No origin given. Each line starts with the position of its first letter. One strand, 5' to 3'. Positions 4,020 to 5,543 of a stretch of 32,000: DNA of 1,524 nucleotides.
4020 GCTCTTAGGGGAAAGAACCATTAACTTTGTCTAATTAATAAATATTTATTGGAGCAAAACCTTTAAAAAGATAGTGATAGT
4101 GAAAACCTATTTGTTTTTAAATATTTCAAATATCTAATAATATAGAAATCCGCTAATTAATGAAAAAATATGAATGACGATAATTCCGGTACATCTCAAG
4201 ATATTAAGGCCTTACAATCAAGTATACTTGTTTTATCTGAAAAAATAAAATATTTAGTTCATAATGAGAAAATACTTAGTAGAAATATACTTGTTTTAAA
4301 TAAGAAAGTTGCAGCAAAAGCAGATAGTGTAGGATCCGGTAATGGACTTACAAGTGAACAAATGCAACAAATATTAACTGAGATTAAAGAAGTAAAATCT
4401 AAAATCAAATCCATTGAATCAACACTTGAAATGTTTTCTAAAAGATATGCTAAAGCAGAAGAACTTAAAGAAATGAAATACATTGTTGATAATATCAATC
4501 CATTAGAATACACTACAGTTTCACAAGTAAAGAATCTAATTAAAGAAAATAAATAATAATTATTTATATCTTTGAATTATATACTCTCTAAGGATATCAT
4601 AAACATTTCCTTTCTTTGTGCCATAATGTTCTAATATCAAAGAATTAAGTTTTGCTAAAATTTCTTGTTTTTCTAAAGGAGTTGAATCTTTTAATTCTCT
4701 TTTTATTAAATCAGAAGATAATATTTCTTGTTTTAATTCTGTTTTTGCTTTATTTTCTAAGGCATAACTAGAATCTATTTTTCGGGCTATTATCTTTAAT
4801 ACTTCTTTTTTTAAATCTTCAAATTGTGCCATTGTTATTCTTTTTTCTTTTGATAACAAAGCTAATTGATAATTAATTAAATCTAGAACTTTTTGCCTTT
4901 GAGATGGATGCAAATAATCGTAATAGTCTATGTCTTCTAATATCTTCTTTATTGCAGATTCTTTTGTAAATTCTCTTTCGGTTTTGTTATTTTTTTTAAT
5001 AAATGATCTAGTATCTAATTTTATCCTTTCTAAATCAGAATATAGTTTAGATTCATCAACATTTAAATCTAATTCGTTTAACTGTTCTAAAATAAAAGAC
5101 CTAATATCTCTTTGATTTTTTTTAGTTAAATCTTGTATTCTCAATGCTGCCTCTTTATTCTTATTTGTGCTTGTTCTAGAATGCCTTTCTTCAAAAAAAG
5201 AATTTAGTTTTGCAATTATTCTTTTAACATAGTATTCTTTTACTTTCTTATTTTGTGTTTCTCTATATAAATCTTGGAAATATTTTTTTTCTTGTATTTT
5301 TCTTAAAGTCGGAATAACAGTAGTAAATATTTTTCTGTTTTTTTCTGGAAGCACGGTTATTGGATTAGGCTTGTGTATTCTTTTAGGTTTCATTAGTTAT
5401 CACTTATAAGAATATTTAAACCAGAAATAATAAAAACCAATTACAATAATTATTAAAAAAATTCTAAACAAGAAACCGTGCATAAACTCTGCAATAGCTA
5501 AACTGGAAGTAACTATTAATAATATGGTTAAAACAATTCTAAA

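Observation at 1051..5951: Minimal archaeosortase-family enzyme next to a giant surface protein with a non-canonical TGF + TM + RRK C-terminal signal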

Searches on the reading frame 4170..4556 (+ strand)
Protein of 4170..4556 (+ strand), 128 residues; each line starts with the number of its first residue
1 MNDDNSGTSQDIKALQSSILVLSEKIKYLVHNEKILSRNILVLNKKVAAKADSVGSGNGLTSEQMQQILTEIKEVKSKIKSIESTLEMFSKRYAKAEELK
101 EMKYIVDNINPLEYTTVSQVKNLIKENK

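Call 3: search_protein_families(library=ncbifam, proteins=[window:4170-4556:+], max_evalue=1)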
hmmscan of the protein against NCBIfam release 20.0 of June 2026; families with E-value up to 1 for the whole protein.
window:4170-4556:+ (128 aa): 5 families
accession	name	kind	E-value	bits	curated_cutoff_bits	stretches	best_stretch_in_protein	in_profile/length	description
NF045487.1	ASRP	equivalog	0.0015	17.2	300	1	9-105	361-458/593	archaea-specific SMC-related protein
TIGR02977.1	phageshock_pspA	equivalog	0.01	15.6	242.95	1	32-107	82-157/219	phage shock protein PspA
NF033872.1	SidA_fam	subfamily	0.062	12.1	60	1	3-49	252-298/379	T4SS effector SidA family protein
NF033542.1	transpos_IS110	equivalog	0.086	12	140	1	31-105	151-228/343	IS110 family RNA-guided transposase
NF038218.1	IcmG_DotF_IVB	equivalog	0.31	10.7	200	1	62-98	144-181/266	type IVB secretion system protein IcmG/DotF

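Call 4: search_protein_families(library=pfam, proteins=[window:4170-4556:+], max_evalue=1)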
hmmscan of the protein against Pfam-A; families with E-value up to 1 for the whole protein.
window:4170-4556:+ (128 aa): 15 families
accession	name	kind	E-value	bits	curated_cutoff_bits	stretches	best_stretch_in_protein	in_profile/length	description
PF05531.17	NPV_P10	-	0.0018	19.2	29.8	1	66-110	7-52/75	Nucleopolyhedrovirus P10 protein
PF14662.11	KASH_CCD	-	0.0044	17.5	43.3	1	44-127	17-97/191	Coiled-coil region of CCDC155 or KASH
PF05397.17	Med15_fungi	-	0.016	15.8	25.2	1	45-108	12-78/112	Mediator complex subunit 15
PF16526.10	CLZ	-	0.019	15.8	26.7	1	62-95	16-49/71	C-terminal leucine zipper domain of cyclic nucleotide-gated channels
PF01519.22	DUF16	-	0.028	15.3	40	1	7-93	31-99/104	Protein of unknown function DUF16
PF12830.13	Nipped-B_C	-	0.033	14.7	26.4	1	58-125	108-181/186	Sister chromatid cohesion C-terminus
PF12329.13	TMF_DNA_bd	-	0.06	13.8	35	1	13-55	22-64/74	TATA element modulatory factor 1 DNA binding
PF00715.22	IL2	-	0.065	13.6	26.2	1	52-124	15-93/145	Interleukin 2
PF07870.16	DUF1657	-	0.21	11.9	27.7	1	78-90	7-19/49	Protein of unknown function (DUF1657)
PF15112.11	DUF4559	-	0.23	11.4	27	1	8-123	166-281/305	Domain of unknown function (DUF4559)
PF14282.11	FlxA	-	0.28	11.8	26.3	0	4-33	11-40/101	FlxA-like protein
PF24531.2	ANC1_spectrin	-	0.39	11.6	27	1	72-103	6-37/95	Nuclear anchorage protein 1, spectrin repeat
PF12918.12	TcdB_N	-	0.43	11.3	27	0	58-80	15-37/66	TcdB toxin N-terminal helical domain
PF08702.15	Fib_alpha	-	0.76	10.4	29.9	0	66-104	23-63/143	Fibrinogen alpha/beta chain family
PF10805.13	DUF2730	-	0.8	10.3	24.9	0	88-121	24-57/102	Protein of unknown function (DUF2730)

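Call 79: search_solved_structures(query=A4, max_evalue=1)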
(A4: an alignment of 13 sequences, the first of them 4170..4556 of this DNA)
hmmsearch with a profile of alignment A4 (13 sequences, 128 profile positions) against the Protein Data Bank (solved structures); distinct sequences matched with E-value up to 1: 36.
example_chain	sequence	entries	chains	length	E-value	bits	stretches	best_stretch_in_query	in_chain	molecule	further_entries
5apz_A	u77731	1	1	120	0.00075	22.6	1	46-106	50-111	GENERAL CONTROL PROTEIN GCN4, NOR1 TCAR0761, GENERAL CONTROL PROTEIN GCN4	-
3zmf_A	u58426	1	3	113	0.0095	19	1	47-89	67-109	GENERAL CONTROL PROTEIN GCN4, PUTATIVE INNER MEMBRANE PROTEIN, GENERAL CONTROL PROTEIN GCN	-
2yo0_A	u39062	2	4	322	0.014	18.5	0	45-90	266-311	GENERAL CONTROL PROTEIN GCN4, PUTATIVE INNER MEMBRANE PROTEIN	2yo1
2yo2_A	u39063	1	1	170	0.032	17.3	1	48-91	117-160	GENERAL CONTROL PROTEIN GCN4, PUTATIVE INNER MEMBRANE PROTEIN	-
8a3k_UNK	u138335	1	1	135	0.035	17.2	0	45-88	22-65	sc-apCC-4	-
2yny_A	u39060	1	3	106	0.07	16.2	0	60-89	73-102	GENERAL CONTROL PROTEIN GCN4, PUTATIVE INNER MEMBRANE PROTEIN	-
2yo3_A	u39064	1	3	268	0.071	16.2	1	51-106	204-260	GENERAL CONTROL PROTEIN GCN4, PUTATIVE INNER MEMBRANE PROTEIN, GENERAL CONTROL PROTEIN GCN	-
5apx_A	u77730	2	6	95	0.087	15.9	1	61-112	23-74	GENERAL CONTROL PROTEIN GCN4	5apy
3wp8_A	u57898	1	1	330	0.13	15.3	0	47-90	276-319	Trimeric autotransporter adhesin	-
2xzr_A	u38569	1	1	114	0.14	15.2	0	33-97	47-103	IMMUNOGLOBULIN-BINDING PROTEIN EIBD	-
5go4_A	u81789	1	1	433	0.16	15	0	51-94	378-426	Mitofusin-1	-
7o92_A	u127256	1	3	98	0.17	15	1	47-103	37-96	hypothetical protein UY81_C0065G0003 residues 18-54 from Candidatus Giovannonibacteria bac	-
9r1m_A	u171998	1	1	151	0.17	15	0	45-88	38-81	sc-apCC-4-LMF-1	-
3wpr_A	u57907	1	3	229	0.17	14.9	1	44-90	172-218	Trimeric autotransporter adhesin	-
4bts_A4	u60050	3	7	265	0.21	14.7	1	40-123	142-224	40S RIBOSOMAL PROTEIN S3A | eS1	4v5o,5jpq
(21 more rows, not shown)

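Call 80: search_protein_families(library=pfam, alignment_id=A4, max_evalue=0.01)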
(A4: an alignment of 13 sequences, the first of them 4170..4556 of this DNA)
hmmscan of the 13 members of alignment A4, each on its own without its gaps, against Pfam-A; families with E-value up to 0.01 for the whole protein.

A. member 1, window:4170-4556:+ (128 aa): 2 families
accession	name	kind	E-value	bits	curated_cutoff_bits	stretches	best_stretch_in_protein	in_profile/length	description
PF05531.17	NPV_P10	-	0.0018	19.2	29.8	0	66-110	7-52/75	Nucleopolyhedrovirus P10 protein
PF14662.11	KASH_CCD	-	0.0044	17.5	43.3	1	44-127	17-97/191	Coiled-coil region of CCDC155 or KASH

B. families by the number of members that match (of 13 scanned): 10 families
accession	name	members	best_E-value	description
PF16526.10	CLZ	8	0.00014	C-terminal leucine zipper domain of cyclic nucleotide-gated channels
PF05531.17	NPV_P10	3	0.0018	Nucleopolyhedrovirus P10 protein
PF06320.18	GCN5L1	1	0.00019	GCN5-like protein 1 (GCN5L1)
PF11083.13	Relaxase_C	1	0.0011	C-terminal helical hairpin domain from relaxase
PF01105.29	EMP24_GP25L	1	0.0019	emp24/gp25L/p24 family/GOLD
PF16519.10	TRPM_tetra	1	0.0022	Tetramerisation domain of TRPM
PF14712.11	Snapin_Pallidin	1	0.0029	Snapin/Pallidin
PF06825.17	HSBP1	1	0.0042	Heat shock factor binding protein 1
PF14662.11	KASH_CCD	1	0.0044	Coiled-coil region of CCDC155 or KASH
PF24531.2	ANC1_spectrin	1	0.0072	Nuclear anchorage protein 1, spectrin repeat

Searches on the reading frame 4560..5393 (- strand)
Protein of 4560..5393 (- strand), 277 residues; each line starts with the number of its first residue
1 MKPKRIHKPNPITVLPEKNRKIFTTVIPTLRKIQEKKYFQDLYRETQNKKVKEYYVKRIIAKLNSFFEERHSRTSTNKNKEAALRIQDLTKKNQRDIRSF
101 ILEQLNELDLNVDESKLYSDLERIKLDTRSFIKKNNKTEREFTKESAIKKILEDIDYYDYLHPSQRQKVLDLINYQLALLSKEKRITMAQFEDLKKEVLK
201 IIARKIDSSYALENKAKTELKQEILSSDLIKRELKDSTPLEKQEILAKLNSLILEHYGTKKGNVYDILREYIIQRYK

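Call 3: search_protein_families(library=ncbifam, proteins=[window:4560-5393:-], max_evalue=1)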
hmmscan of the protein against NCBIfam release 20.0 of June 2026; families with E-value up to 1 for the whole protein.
window:4560-5393:- (277 aa): 1 family
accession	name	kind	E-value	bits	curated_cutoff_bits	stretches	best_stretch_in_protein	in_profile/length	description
TIGR02413.1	Bac_small_yrzI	paralog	0.022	14.9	47.05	1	132-155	12-35/46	YrzI family small protein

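Call 4: search_protein_families(library=pfam, proteins=[window:4560-5393:-], max_evalue=1)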
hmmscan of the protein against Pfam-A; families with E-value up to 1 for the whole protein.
window:4560-5393:- (277 aa): 2 families
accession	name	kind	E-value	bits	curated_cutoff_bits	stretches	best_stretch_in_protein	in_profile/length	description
PF03551.20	PadR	-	0.22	12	27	0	243-269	13-39/75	Transcriptional regulator PadR-like family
PF09827.14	CRISPR_Cas2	-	0.74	10.5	23.8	0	183-215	35-69/74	CRISPR associated protein Cas2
